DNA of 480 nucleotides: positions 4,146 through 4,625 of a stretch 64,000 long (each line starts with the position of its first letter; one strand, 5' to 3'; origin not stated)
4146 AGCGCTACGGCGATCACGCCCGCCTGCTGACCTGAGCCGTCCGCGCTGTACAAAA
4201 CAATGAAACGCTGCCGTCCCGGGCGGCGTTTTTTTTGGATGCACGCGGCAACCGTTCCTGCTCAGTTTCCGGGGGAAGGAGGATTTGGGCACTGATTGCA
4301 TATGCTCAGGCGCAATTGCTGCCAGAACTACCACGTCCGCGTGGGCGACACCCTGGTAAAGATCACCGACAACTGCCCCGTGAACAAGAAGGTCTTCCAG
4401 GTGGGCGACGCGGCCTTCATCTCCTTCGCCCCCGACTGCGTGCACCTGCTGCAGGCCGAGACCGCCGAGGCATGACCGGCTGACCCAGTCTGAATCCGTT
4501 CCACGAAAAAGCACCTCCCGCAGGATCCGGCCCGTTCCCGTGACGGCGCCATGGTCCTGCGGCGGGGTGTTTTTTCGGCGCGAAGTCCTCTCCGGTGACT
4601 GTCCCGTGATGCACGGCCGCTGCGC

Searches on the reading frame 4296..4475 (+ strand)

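Call 4: search_protein_families(library=pfam, proteins=[window:4296-4475:+], max_evalue=1)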
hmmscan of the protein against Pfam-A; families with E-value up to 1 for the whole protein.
window:4296-4475:+ (59 aa): 3 families
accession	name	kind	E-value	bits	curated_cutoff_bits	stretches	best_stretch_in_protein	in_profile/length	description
PF03330.24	DPBB_1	-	0.011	16.3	28.8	1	11-45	34-72/83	Lytic transglycolase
PF08402.16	TOBE_2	-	0.11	13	21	1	12-52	34-76/76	TOBE domain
PF11575.13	FhuF_C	-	0.11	12.9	20.5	1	5-18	1-14/21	FhuF 2Fe-2S C-terminal domain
